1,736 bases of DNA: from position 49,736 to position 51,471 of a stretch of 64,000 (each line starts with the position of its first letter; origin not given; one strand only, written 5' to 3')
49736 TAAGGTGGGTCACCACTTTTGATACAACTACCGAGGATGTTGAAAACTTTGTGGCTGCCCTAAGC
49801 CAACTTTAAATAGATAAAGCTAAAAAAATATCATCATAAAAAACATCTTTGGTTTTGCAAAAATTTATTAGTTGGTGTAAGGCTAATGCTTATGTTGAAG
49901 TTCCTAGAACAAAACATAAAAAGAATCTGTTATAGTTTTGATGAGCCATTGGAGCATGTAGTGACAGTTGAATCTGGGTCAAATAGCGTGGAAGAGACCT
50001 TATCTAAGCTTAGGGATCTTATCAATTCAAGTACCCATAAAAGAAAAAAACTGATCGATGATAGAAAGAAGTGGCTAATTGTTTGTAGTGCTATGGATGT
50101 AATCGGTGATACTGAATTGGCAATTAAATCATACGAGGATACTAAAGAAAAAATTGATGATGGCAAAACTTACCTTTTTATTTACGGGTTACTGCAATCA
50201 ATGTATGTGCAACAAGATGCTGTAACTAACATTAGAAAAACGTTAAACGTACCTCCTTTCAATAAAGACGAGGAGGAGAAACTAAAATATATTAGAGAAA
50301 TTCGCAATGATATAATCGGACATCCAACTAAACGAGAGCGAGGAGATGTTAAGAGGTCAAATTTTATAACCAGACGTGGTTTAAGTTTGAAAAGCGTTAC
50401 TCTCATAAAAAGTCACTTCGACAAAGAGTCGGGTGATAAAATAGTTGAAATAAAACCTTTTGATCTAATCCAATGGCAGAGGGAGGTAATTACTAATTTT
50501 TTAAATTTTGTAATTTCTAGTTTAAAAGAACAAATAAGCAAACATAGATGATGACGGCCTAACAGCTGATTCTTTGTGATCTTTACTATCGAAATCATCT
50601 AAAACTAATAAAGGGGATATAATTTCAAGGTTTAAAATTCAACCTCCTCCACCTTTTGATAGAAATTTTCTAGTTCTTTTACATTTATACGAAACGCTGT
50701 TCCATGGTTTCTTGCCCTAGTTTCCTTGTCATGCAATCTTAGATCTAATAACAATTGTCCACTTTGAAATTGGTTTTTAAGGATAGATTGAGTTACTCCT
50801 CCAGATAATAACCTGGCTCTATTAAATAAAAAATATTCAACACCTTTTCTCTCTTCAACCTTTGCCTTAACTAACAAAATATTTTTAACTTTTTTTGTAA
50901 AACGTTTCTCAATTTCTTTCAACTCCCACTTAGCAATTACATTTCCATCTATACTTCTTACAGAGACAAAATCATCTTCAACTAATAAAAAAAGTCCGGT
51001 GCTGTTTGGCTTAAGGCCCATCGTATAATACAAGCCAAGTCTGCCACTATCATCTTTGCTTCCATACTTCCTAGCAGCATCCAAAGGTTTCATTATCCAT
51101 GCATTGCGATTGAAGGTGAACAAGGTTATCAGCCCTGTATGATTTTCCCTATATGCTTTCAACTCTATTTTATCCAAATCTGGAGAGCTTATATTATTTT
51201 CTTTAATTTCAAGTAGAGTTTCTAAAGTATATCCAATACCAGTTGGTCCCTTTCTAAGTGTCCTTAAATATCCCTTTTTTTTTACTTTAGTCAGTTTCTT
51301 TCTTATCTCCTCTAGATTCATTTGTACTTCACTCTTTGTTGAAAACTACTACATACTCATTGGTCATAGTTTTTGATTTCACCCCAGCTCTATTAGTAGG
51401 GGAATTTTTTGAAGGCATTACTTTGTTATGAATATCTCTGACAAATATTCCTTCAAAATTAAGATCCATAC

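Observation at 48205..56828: Composite accessory island between ltaE and hemJ with two independent insertion scars and no integrase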

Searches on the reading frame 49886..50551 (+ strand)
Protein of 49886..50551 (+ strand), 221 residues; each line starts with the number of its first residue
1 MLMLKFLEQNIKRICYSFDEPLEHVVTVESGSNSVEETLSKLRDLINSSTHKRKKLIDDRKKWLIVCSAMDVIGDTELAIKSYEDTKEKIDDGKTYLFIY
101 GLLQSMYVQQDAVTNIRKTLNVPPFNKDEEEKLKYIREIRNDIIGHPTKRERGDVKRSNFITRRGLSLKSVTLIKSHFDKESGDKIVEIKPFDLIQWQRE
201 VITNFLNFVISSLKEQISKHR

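Call 7: search_protein_families(library=pfam, proteins=[window:49886-50551:+], max_evalue=0.01)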
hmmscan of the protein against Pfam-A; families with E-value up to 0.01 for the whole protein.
window:49886-50551:+ (221 aa): 0 families

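Call 8: search_protein_families(library=padloc, proteins=[window:49886-50551:+], max_evalue=0.01)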
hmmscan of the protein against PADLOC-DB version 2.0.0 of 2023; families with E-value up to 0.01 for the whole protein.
window:49886-50551:+ (221 aa): 0 families

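Call 9: search_protein_families(library=ncbifam, proteins=[window:49886-50551:+], max_evalue=0.01)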
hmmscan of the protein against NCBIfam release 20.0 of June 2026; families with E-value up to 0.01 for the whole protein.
window:49886-50551:+ (221 aa): 0 families

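Call 10: search_protein_families(library=phrogs, proteins=[window:49886-50551:+], max_evalue=0.01)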
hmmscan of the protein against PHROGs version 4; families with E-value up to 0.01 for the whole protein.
window:49886-50551:+ (221 aa): 0 families

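Call 23: search_solved_structures(query=window:49886-50551:+, max_evalue=1)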
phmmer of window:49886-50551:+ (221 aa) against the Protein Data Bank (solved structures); distinct sequences matched with E-value up to 1: 1.
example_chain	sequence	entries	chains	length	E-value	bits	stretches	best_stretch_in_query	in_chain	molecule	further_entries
6arh_A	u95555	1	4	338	0.46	13.1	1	164-211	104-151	N-acetylneuraminate lyase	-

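Call 34: find_homologous_proteins(query=window:49886-50551:+, max_evalue=0.001)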
Query window:49886-50551:+ (221 aa): 176 proteins with E <= 0.001 among 350 candidates; the best 120 are listed.
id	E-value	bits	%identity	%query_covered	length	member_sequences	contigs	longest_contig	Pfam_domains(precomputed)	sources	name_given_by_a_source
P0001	5.9e-138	475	100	99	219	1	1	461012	-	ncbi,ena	-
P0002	5.4e-69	250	64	85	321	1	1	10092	-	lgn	-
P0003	4.6e-38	149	54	65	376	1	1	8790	PF00326.28,PF01738.25,PF12146.16,PF20434.6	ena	-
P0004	9.2e-34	135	42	86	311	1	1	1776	-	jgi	jgi:hypothetical protein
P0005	5.4e-33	132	40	90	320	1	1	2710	-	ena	-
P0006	5.8e-33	132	41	86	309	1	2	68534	-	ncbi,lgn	-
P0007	1.0e-32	131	41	85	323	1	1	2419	-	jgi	-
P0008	4.3e-31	126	40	82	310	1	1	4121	-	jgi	jgi:hypothetical protein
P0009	1.2e-30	124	41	86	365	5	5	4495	-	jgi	jgi:hypothetical protein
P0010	1.2e-30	124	40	85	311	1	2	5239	-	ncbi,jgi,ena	-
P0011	1.7e-30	124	41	85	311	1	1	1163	-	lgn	-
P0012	1.9e-30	124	43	82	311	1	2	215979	-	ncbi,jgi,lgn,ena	ncbi:MAG: hypothetical protein WCS69_04370 [Ignavibacteriaceae bacterium]|jgi:hypothetical protein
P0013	9.7e-30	122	39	85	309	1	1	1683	-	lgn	-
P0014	1.1e-29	121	42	82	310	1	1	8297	-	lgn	-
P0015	1.8e-29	121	41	85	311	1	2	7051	-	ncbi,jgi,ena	-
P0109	6.7e-24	102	35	86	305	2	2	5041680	-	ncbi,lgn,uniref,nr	ncbi:hypothetical protein U8527_08450 [Kordia algicida OT-1]|uniref:HEPN domain-containing protein n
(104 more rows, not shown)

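Call 36: find_encoding_contigs(protein=P0001, flank=10000, max_places=5)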
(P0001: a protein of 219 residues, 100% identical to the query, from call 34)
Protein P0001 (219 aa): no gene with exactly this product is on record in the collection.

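Call 37: find_encoding_contigs(protein=P0002, flank=10000, max_places=5)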
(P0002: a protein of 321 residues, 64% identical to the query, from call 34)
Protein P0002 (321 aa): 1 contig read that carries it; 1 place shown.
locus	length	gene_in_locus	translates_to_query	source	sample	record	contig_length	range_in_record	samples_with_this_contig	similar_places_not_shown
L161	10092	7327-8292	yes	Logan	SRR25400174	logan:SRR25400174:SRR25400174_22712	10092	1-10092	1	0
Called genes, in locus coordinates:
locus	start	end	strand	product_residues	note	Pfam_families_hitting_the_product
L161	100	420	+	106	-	-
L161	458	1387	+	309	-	PF08239:SH3_3 (weak)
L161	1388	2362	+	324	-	PF11185:DUF2971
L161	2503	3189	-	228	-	-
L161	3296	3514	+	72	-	PF13560:HTH_31 (weak), PF12844:HTH_19, PF01381:HTH_3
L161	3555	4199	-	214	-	-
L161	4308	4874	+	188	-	PF04480:DUF559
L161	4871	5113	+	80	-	PF12728:HTH_17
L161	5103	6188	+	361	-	PF22022:Phage_int_M, PF00589:Phage_integrase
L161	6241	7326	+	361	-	PF18870:HEPN_RES_NTD1, PF08808:RES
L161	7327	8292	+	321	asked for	-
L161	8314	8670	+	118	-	-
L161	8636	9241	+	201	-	-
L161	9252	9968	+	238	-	-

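Call 43: find_encoding_contigs(protein=P0125, flank=10000, max_places=5)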
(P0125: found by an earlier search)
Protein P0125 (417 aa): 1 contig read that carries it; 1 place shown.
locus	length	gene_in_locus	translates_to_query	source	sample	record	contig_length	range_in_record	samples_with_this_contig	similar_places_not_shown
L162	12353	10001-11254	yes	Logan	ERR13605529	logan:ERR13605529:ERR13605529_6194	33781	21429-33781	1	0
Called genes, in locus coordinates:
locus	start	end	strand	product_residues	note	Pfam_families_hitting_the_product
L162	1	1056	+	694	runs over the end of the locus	PF06808:DctM, PF11874:DUF3394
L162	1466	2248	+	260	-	PF02353:CMAS (weak), PF13489:Methyltransf_23, PF13649:Methyltransf_25, PF13847:Methyltransf_31, PF08241:Methyltransf_11, PF08242:Methyltransf_12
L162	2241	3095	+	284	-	PF00892:EamA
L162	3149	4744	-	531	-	PF03109:ABC1, PF00069:Pkinase (weak), PF27536:UbiB_helical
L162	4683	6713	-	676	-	PF08206:OB_RNB, PF17876:CSD2, PF00773:RNB, PF00575:S1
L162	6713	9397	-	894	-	PF00133:tRNA-synt_1, PF09334:tRNA-synt_1g (weak), PF13603:tRNA-synt_1_2 (faint), PF09334:tRNA-synt_1g (weak), PF08264:Anticodon_1, PF10458:Val_tRNA-synt_C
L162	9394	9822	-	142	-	PF03653:UPF0093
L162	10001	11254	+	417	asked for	PF01555:N6_N4_Mtase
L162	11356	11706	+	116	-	PF15515:MvaI_BcnI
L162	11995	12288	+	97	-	-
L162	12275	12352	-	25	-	?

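Call 57: search_protein_families(library=pfam, proteins=[window:49961-50551:+, P0002], max_evalue=10)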
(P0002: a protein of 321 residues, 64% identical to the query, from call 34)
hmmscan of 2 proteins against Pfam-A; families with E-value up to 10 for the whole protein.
window:49961-50551:+ (196 aa): 1 family
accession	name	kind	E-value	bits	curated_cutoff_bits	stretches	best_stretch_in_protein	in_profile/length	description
PF06466.16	PCAF_N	-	0.057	13.5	24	1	53-103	99-144/251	PCAF (P300/CBP-associated factor) N-terminal domain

P0002 (321 aa): 1 family
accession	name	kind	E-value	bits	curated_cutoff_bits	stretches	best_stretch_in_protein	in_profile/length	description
PF08286.16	Spc24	-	0.051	14.2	25.3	1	11-69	9-71/109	Spc24 subunit of Ndc80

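Call 68: predict_structure(alignment_id=A5)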
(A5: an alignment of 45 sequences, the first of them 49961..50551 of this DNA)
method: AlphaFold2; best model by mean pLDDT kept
length: 196 residues; sequences in the alignment: 45
mean_pLDDT: 88.4   pTM: 0.85
mean pLDDT of the five models: 88.4, 87.7, 87.1, 87.0, 85.9
residues with pLDDT >= 90: 136; 70-90: 34; 50-70: 21; < 50: 5
segments of 3 or more residues with pLDDT < 50: 1-5
pLDDT, mean of each block of 10 residues (from residue 1): 61 95 68 85 98 97 90 96 98 95 97 90 58 86 94 86 97 98 94 81
secondary structure, 60 per line:
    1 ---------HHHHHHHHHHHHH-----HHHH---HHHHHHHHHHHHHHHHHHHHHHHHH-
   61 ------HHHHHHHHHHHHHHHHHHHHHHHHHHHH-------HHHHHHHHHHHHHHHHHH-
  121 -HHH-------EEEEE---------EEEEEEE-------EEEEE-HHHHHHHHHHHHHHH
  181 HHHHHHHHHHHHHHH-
elements in order: H10-22 H28-31 H35-59 H67-94 H102-119 E132-136 E146-152 E160-164 H166-195

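Call 72: fold_search(model_id=the predicted structure, library=pdb)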
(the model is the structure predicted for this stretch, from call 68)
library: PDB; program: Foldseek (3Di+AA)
matches with E <= 10: 260; with E <= 0.001: 0
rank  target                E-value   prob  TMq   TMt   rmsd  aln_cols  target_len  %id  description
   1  7emf_0                2.1e-01  0.60  0.28  0.21  25.1       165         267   11  Human Mediator (deletion of MED1-IDR) in a Tail-extended conformation (released 2021-05-05)
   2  8aaf_a                7.0e-01  0.10  0.21  0.07  19.7       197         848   10  Yeast RQC complex in state G (released 2023-03-08)
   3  8eki_A                7.4e-01  0.21  0.26  0.30  19.1       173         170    8  CryoEM structure of the Dsl1 complex bound to SNAREs Sec20 and Use1 (released 2023-10-04)
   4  6qpq_C                7.4e-01  0.16  0.28  0.15  25.7       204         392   11  The structure of the cohesin head module elucidates the mechanism of ring opening (released 2020-02-05)
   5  8w6e_B                8.7e-01  0.15  0.27  0.31  12.0       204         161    8  De novo design of HBC599 binder (released 2024-11-27)
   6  5x8r_y                1.1e+00  0.10  0.15  0.23  17.5       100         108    9  Structure of the 30S small subunit of chloroplast ribosome from spinach (released 2017-06-07)
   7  6xv8_B                1.2e+00  0.28  0.32  0.17   8.7       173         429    6  Crystal structure of Megabody Mb-Nb207-c7HopQ_G10 (released 2021-01-13)
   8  4iwb_B                1.3e+00  0.18  0.28  0.33  10.0       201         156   11  Novel Fold of FliC/FliS Fusion Protein (released 2013-12-11)
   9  8cyk_A                1.3e+00  0.08  0.14  0.19  11.3       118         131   10  Crystal structure of hallucinated protein HALC1_878 (released 2022-09-28)
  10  9dnc_A                1.4e+00  0.13  0.21  0.22   9.1       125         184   14  Apo crystal structure of RamR variant D2.1 (released 2026-04-08)
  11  7lbm_n                1.6e+00  0.20  0.29  0.20  25.1       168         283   11  Structure of the human Mediator-bound transcription pre-initiation complex (released 2021-03-24)
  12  5ffp_A                1.6e+00  0.06  0.10  0.12  13.0        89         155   13  Crystal structure of CdiI from Burkholderia dolosa AUO158 (released 2016-01-20)
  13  9exk                  1.6e+00  0.23  0.30  0.07  13.7       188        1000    7  Scalable protein design using hallucination in a relaxed sequence space (released 2024-10-16)
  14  8zah_A                1.6e+00  0.12  0.25  0.20  19.5       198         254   12  Crystal structure of the channel protein CorA from Campylobacter jejuni (released 2024-06-19)
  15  9r6b_I                1.6e+00  0.10  0.24  0.09  35.8       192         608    9  CPS secretion pathway Wza-Wzc (Conf 4) (released 2026-03-04)
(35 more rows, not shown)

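Call 83: search_solved_structures(query=A5, max_evalue=1)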
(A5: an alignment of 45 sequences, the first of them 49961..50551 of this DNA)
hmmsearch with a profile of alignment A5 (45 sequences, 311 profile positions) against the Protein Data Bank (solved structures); distinct sequences matched with E-value up to 1: 3.
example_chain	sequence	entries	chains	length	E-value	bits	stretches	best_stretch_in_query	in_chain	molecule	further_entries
8x5p_A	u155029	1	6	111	0.099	15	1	200-280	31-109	Spike protein S2,EK1 peptide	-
9i8m_U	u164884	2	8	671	0.29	13.5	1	122-241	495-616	NEDD1 gamma-tubulin ring complex targeting factor L homeolog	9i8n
1lhs_A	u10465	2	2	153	0.7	12.2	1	157-242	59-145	MYOGLOBIN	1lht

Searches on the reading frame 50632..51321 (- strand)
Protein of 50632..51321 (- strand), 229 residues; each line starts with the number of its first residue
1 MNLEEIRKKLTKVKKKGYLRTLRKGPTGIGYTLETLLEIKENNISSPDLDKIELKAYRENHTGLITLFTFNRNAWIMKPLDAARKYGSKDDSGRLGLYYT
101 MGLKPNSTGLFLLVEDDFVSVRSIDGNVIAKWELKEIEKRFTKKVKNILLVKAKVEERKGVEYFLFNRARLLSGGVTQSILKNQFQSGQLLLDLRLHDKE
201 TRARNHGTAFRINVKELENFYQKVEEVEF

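Call 7: search_protein_families(library=pfam, proteins=[window:50632-51321:-], max_evalue=0.01)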
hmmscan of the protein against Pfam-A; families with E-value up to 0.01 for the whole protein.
window:50632-51321:- (229 aa): 1 family
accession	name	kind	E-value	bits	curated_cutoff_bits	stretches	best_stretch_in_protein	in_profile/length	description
PF15515.12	MvaI_BcnI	-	2.4e-36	126.3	25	1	8-221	2-227/227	MvaI/BcnI restriction endonuclease family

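Call 8: search_protein_families(library=padloc, proteins=[window:50632-51321:-], max_evalue=0.01)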
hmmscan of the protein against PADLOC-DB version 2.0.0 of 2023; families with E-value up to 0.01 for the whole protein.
window:50632-51321:- (229 aa): 5 families
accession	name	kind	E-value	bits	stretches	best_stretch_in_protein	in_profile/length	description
PDLC03521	REase_II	-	3.8e-21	73.8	1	6-220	8-239/246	Type II restriction enzyme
PDLC03584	REase_II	-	1.4e-17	61.9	1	4-218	172-392/405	Type II restriction enzyme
PDLC03524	REase_II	-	3.6e-11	41.4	2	127-227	162-257/260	Type II restriction enzyme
PDLC03305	MTase_II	-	4.4e-10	37.4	2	127-227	415-510/513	Type II methyltransferase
PDLC03424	REase_II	-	2e-07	29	1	4-68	7-76/238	Type II restriction enzyme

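Call 9: search_protein_families(library=ncbifam, proteins=[window:50632-51321:-], max_evalue=0.01)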
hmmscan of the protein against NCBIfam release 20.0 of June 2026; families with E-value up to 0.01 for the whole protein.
window:50632-51321:- (229 aa): 1 family
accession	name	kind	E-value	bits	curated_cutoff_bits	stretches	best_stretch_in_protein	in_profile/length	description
NF033095.1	bla_Bc_2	exception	0.002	17.5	500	0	60-164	39-126/255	BcII family subclass B1 metallo-beta-lactamase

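Call 10: search_protein_families(library=phrogs, proteins=[window:50632-51321:-], max_evalue=0.01)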
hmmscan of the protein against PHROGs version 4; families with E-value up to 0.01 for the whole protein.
window:50632-51321:- (229 aa): 0 families

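Call 19: find_encoding_contigs(protein=window:50632-51321:-, flank=10000, max_places=10)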
Protein window:50632-51321:- (229 aa): no gene with exactly this product is on record in the collection.
